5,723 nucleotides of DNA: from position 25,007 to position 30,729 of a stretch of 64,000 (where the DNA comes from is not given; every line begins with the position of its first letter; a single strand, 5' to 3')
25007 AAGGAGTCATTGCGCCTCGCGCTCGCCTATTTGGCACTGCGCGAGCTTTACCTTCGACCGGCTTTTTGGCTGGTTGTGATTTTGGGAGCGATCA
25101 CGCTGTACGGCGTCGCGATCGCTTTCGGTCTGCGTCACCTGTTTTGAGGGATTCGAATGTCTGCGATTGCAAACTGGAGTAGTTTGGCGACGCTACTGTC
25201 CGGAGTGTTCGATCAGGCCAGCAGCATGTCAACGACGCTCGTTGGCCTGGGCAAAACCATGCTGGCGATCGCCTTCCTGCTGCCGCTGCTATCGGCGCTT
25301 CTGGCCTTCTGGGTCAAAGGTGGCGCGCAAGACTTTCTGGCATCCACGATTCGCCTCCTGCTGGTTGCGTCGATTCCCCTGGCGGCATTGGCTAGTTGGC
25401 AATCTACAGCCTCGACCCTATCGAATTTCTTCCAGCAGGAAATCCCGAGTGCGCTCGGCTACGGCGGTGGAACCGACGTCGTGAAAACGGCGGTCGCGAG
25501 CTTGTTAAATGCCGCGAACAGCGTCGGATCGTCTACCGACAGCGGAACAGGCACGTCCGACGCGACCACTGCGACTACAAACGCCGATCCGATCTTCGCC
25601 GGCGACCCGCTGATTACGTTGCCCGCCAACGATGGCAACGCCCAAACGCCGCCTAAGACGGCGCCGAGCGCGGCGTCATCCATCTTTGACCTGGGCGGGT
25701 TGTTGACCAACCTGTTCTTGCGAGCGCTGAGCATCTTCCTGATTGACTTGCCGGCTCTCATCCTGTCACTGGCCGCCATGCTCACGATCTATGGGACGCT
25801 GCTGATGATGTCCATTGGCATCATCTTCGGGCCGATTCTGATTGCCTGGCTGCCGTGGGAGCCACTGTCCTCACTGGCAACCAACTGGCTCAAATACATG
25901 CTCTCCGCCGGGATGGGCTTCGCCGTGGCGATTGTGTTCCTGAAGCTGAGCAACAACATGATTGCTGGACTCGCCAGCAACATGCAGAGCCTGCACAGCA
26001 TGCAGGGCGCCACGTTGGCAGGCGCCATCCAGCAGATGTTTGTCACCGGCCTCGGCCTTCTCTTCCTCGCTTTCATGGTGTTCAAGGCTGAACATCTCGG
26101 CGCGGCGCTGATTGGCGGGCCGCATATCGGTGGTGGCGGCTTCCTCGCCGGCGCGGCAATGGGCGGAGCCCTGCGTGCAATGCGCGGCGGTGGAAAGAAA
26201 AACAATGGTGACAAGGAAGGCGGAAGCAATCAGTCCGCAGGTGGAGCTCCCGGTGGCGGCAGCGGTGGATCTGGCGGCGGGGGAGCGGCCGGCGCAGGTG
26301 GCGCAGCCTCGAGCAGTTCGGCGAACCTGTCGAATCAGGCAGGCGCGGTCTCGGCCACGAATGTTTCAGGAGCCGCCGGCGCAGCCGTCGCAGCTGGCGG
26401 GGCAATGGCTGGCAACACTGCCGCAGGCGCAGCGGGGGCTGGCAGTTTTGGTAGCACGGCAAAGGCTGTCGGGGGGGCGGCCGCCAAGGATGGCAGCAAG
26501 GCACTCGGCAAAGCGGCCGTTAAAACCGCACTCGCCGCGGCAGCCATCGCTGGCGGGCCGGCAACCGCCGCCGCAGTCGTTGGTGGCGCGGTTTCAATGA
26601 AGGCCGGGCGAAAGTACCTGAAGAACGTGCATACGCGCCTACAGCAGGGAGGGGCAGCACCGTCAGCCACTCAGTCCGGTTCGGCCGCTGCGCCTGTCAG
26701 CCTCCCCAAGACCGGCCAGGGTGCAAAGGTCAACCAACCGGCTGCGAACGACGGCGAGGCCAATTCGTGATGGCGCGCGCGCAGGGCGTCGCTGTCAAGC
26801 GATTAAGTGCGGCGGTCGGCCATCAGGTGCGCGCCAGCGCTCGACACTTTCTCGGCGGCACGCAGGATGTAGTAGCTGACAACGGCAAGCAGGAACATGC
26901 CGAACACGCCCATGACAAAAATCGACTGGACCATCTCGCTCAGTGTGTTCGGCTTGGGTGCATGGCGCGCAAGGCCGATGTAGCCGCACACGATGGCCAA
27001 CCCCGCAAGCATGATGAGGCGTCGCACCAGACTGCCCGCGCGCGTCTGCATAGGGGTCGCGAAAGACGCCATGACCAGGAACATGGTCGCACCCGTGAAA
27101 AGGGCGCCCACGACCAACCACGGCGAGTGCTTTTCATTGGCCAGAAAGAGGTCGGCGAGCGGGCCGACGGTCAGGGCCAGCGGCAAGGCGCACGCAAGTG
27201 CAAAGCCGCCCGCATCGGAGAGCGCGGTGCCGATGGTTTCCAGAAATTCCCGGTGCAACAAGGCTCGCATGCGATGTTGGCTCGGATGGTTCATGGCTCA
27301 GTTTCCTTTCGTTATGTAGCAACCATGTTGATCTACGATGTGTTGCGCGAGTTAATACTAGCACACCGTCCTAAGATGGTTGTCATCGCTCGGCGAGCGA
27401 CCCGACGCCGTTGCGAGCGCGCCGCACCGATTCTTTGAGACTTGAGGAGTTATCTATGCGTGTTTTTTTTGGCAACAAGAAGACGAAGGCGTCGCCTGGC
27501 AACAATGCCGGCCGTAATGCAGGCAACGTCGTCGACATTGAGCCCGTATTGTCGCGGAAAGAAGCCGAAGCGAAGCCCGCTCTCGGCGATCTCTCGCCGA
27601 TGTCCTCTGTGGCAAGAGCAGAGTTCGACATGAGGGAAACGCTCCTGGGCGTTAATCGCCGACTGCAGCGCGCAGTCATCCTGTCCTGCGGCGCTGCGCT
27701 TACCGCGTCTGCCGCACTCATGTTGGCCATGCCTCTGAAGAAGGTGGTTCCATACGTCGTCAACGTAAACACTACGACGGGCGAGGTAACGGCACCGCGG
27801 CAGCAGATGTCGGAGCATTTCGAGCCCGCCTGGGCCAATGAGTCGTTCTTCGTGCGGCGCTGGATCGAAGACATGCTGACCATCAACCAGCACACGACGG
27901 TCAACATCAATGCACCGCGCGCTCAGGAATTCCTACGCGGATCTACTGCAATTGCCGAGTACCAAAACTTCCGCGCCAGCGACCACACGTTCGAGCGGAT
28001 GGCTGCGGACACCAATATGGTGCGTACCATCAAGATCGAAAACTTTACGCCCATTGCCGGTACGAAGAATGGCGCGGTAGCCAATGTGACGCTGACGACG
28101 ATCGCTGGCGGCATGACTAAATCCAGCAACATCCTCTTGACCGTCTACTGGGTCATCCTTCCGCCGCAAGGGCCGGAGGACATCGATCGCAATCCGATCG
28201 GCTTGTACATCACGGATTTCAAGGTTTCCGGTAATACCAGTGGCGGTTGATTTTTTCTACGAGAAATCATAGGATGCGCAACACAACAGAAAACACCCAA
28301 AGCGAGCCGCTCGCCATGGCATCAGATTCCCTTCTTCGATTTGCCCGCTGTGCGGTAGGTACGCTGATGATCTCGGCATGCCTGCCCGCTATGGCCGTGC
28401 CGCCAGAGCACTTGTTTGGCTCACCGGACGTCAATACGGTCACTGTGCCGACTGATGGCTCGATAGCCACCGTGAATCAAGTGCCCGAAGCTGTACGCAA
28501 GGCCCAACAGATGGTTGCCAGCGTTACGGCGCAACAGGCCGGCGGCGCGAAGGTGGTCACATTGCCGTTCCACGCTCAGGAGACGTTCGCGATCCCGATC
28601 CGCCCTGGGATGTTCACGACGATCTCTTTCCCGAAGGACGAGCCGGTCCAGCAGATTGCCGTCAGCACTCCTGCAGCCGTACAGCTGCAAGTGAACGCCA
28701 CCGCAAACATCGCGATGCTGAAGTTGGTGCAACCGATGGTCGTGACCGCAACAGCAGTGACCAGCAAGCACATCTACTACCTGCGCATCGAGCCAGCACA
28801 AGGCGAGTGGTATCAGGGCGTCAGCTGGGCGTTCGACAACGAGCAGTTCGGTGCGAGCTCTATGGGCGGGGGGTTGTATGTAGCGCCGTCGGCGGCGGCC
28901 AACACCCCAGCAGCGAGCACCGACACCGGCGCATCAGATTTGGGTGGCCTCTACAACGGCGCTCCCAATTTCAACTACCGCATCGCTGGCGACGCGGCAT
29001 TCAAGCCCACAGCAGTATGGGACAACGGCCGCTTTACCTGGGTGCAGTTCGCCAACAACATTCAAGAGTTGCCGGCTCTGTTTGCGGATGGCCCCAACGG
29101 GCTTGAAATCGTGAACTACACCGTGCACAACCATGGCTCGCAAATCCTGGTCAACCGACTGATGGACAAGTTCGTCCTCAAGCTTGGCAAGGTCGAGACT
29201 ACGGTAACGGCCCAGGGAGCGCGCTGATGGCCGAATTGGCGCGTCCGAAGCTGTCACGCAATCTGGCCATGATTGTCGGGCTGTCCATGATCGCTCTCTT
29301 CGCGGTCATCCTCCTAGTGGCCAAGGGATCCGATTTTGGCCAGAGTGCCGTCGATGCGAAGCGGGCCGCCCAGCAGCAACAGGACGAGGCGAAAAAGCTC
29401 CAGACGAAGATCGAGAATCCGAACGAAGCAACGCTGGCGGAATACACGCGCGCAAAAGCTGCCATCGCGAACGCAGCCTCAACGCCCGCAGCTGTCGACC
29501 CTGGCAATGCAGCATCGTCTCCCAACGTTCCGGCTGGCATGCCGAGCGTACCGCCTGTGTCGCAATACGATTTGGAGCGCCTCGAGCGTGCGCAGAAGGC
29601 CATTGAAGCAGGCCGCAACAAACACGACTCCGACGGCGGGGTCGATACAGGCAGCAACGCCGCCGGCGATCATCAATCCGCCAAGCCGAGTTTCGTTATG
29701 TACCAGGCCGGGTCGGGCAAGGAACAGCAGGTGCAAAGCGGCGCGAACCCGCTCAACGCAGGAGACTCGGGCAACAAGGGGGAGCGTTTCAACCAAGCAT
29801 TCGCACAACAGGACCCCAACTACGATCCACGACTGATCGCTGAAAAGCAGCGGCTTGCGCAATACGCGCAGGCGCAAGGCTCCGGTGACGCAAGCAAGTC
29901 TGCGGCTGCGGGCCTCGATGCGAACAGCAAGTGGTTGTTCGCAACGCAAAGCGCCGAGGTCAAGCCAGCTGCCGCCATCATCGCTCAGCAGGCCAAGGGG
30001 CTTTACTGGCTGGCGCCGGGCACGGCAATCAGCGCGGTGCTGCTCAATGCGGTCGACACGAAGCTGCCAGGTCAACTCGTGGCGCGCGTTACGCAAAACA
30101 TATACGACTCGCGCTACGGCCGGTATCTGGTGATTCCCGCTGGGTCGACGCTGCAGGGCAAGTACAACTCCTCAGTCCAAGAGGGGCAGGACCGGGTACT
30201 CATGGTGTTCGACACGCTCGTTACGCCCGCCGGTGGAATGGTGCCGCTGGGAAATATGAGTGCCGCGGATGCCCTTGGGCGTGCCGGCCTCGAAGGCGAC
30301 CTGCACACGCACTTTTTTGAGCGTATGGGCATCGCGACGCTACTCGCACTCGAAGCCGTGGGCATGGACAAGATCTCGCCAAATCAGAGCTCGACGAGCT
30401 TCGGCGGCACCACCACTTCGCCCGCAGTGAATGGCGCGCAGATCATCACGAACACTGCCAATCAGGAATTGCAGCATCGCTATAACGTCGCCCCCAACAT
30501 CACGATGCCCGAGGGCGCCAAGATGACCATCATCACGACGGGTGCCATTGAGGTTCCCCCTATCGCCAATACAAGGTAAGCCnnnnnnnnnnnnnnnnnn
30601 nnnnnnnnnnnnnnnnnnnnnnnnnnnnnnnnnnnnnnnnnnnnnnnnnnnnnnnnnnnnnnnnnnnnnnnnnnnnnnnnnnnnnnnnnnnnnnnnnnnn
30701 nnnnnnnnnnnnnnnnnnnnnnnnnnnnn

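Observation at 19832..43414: Trb-type T4SS operon fused head-to-tail with a type IVb thin-pilus (PilL-N-O-P-Q-R-S-T-V-like) cluster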

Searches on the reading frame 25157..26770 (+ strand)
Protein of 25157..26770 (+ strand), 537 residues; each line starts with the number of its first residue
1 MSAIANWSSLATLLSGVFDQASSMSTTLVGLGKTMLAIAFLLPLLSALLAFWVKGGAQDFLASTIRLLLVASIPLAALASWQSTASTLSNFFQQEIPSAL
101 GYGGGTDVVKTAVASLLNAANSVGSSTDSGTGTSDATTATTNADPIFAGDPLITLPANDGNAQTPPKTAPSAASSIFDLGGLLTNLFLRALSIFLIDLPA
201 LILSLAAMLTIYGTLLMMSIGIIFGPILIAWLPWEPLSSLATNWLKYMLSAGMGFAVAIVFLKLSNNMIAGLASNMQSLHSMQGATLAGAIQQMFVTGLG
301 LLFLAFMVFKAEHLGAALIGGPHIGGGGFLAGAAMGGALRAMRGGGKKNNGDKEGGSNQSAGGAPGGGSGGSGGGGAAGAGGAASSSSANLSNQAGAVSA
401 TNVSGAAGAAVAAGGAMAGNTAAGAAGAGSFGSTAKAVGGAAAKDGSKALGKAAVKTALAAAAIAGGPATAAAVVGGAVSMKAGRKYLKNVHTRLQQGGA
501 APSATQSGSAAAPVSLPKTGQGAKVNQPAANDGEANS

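Call 3: search_protein_families(library=pfam, proteins=[window:25157-26770:+], max_evalue=0.01)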
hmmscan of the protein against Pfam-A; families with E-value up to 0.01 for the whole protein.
window:25157-26770:+ (537 aa): 1 family
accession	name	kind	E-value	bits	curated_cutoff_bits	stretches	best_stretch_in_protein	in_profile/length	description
PF04610.19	TrbL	-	5.3e-08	33.3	25.9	1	51-309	11-213/215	TrbL/VirB6 plasmid conjugal transfer protein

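Call 15: search_protein_families(library=ncbifam, proteins=[window:25157-26770:+], max_evalue=0.01)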
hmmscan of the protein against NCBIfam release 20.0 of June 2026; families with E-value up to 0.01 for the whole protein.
window:25157-26770:+ (537 aa): 0 families

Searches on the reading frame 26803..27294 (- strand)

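Call 49: search_protein_families(library=pfam, proteins=[window:26803-27294:-], max_evalue=0.01)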
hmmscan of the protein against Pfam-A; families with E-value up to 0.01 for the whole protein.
window:26803-27294:- (163 aa): 1 family
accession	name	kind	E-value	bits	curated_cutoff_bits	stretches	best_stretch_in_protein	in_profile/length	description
PF01027.25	Bax1-I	-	0.0015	18.8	34.1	1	59-147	10-93/207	Inhibitor of apoptosis-promoting Bax1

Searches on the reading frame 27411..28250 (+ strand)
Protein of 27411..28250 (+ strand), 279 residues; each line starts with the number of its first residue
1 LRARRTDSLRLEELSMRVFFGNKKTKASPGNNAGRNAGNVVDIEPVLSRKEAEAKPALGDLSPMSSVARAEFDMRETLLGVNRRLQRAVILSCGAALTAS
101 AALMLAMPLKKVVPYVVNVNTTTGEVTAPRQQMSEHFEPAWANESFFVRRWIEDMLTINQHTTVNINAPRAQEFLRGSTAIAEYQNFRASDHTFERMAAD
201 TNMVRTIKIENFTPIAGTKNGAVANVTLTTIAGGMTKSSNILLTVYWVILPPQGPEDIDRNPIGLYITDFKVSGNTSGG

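Call 3: search_protein_families(library=pfam, proteins=[window:27411-28250:+], max_evalue=0.01)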
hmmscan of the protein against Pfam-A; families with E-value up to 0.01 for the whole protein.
window:27411-28250:+ (279 aa): 1 family
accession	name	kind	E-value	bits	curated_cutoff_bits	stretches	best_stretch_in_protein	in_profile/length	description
PF04335.19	VirB8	-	4.6e-22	79.3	23.2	1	69-273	4-211/213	VirB8 protein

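Call 15: search_protein_families(library=ncbifam, proteins=[window:27456-28250:+], max_evalue=0.01)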
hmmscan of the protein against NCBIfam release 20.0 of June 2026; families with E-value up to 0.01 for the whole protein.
window:27456-28250:+ (264 aa): 2 families
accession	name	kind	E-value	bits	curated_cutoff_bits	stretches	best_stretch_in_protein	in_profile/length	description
NF010446.0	PRK13872.1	equivalog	7.4e-08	32.3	152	1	80-258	51-223/228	conjugal transfer protein TrbF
NF010410.0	PRK13836.1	subfamily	0.0047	16.4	369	0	82-256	45-215/220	conjugal transfer protein TrbF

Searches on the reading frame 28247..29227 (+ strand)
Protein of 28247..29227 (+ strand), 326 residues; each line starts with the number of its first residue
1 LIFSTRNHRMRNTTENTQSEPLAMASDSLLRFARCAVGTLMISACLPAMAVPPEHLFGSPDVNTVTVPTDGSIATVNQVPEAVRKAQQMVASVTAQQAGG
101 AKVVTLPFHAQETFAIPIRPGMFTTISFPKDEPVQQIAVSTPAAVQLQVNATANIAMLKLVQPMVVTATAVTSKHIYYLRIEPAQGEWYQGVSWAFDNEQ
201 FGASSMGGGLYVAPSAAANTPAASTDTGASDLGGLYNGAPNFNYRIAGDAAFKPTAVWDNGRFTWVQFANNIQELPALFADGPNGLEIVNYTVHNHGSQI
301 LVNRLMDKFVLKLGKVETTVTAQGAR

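Call 3: search_protein_families(library=pfam, proteins=[window:28247-29227:+], max_evalue=0.01)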
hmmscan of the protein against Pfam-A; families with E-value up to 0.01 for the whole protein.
window:28247-29227:+ (326 aa): 1 family
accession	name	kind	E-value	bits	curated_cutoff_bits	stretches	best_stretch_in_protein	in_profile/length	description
PF03524.21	CagX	-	5.6e-34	118.1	34.2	1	103-321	3-196/198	Conjugal transfer protein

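Call 15: search_protein_families(library=ncbifam, proteins=[window:28274-29227:+], max_evalue=0.01)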
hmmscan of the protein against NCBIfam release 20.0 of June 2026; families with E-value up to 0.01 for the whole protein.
window:28274-29227:+ (317 aa): 5 families
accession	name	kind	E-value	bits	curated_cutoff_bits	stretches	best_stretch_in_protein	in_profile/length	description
TIGR02781.1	VirB9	equivalog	7.2e-20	71.6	217.7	1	92-313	28-245/248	P-type conjugative transfer protein VirB9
TIGR02775.1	TrbG_Ti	equivalog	2.3e-14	53.4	180.85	1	148-305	61-206/206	P-type conjugative transfer protein TrbG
NF010413.0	PRK13839.1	subfamily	8.2e-09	35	388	1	225-304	185-264/279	conjugal transfer protein TrbG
NF010435.0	PRK13861.1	equivalog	8.7e-08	32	255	1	97-305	37-257/293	type IV secretion system protein VirB9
NF010460.0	PRK13885.1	subfamily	8.4e-07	28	370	1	224-305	197-285/299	conjugal transfer protein TrbG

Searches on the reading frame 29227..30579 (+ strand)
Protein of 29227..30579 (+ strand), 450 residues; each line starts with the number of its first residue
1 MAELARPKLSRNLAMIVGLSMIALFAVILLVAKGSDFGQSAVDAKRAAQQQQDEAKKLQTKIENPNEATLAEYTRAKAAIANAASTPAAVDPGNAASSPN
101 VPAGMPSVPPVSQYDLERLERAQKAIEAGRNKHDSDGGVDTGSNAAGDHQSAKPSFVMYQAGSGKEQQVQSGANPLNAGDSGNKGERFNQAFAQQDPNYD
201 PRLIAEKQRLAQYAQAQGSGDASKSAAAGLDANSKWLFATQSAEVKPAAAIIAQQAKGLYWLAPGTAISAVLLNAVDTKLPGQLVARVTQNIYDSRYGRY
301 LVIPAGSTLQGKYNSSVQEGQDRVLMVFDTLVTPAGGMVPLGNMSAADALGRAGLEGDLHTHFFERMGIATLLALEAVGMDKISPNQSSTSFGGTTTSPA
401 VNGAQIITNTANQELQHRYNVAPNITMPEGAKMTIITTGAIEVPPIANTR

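Call 4: search_protein_families(library=pfam, proteins=[window:29227-30579:+], max_evalue=0.01)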
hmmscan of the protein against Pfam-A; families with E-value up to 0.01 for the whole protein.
window:29227-30579:+ (450 aa): 1 family
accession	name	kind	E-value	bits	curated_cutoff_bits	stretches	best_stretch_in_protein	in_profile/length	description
PF03743.19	TrbI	-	3.4e-42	144.8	35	1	262-438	2-183/188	Bacterial conjugation TrbI-like protein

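Call 8: search_dna_similar(query=window:29227-30579:+, collection=plasmids, mode=protein, max_rows=30)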
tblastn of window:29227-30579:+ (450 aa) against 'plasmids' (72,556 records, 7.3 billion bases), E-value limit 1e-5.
Records with a match: 3404; places in all: 3778; records where one place covers at least 80% of the query: 0.
Best place of each record, by identity: <60% 3404.
By first word of the organism name: Agrobacterium 305; Rhizobium 300; Xanthomonas 238; Escherichia 237; Klebsiella 215; Sinorhizobium 149; uncultured 130; Citrobacter 107; Vibrio 105; Pseudomonas 98; and 204 more.
By predicted mobility (MOB-suite, as given by PLSDB): conjugative 2354; non-mobilizable 643; mobilizable 407.
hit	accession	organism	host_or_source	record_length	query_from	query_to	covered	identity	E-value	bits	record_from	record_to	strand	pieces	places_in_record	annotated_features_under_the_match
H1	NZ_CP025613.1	Niveispirillum cyanobacteriorum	sing cell,cyanobacterial aggregates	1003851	265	438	39%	38.9%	3e-22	107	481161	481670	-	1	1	none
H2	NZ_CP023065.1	Sinorhizobium sp. CCBAU 05631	G.max,nodule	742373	259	444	41%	36.2%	1e-22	108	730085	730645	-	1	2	trbI: IncP-type conjugal transfer protein TrbI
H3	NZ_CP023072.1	Sinorhizobium fredii CCBAU 83666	G.max,nodule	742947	259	444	41%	36.2%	1e-22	108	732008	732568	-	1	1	trbI: IncP-type conjugal transfer protein TrbI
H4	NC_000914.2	Sinorhizobium fredii NGR234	-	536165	259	444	41%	36.2%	1e-22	108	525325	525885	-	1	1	trbI: IncP-type conjugal transfer protein TrbI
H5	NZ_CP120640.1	Rhizobium sp. 32-5/1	Vicia cracca,cell cilture,root nodule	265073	260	444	41%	36.4%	4e-25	116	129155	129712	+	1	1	trbI: IncP-type conjugal transfer protein TrbI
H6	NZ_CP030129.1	Indioceanicola profundi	sediment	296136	260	450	42%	34.9%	4e-22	107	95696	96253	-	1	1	TrbI/VirB10 family protein | DUF2274 domain-containing protein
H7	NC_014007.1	Sphingobium indicum UT26S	-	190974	260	438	40%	37.2%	3e-23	110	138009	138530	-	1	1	TrbI/VirB10 family protein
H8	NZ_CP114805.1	Citrobacter sp. 21OH12SH02A-Citro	food,shrimp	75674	262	438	39%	37.6%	4e-22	107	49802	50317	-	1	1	TrbI/VirB10 family protein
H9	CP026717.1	Klebsiella oxytoca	-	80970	262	438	39%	37.6%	4e-22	107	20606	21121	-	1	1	conjugal transfer protein TraI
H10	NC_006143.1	Aeromonas caviae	-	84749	262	438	39%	37.6%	4e-22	107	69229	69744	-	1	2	TrbI/VirB10 family protein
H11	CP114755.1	Klebsiella pneumoniae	Homo sapiens,Rectal swab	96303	262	438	39%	37.6%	4e-22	107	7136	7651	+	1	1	TrbI/VirB10 family protein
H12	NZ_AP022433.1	Enterobacter kobei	-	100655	262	438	39%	37.6%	4e-22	107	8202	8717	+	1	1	TrbI/VirB10 family protein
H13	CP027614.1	Klebsiella pneumoniae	-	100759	262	438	39%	37.6%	4e-22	107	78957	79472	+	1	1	conjugal transfer protein TraI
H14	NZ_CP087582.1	Klebsiella quasipneumoniae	Free-range White-tailed deer,Cecal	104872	262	438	39%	37.6%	4e-22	107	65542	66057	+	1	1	TrbI/VirB10 family protein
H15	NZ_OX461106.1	Serratia proteamaculans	bacterial strain isolated from smoked ...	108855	262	438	39%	37.6%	4e-22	107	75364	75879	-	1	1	TrbI/VirB10 family protein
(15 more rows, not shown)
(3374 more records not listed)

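Call 16: search_protein_families(library=ncbifam, proteins=[window:29227-30579:+], max_evalue=0.01)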
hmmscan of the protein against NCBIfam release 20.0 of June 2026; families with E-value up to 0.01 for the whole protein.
window:29227-30579:+ (450 aa): 6 families
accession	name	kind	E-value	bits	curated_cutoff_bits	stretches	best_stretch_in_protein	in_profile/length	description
NF038091.1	T4SS_VirB10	equivalog_domain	4e-35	121.2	220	1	260-437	9-185/197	type IV secretion system protein VirB10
NF010405.0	PRK13831.1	subfamily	9.8e-32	110.4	386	1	250-437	235-421/433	IncP-type conjugal transfer protein TrbI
NF038092.1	T4SS_ComB10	equivalog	1.2e-21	77.1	300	1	261-441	23-209/225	DNA type IV secretion system protein ComB10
NF010429.0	PRK13855.1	equivalog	3.5e-18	66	374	1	216-436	138-350/377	type IV secretion system protein VirB10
NF041422.1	VirB10_subf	subfamily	1.2e-10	41.5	400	1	260-440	213-392/404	VirB10/TraB/TrbI family type IV secretion system protein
NF033761.1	gliding_GltJ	equivalog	0.0089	15.2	450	1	14-202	371-558/671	adventurous gliding motility protein GltJ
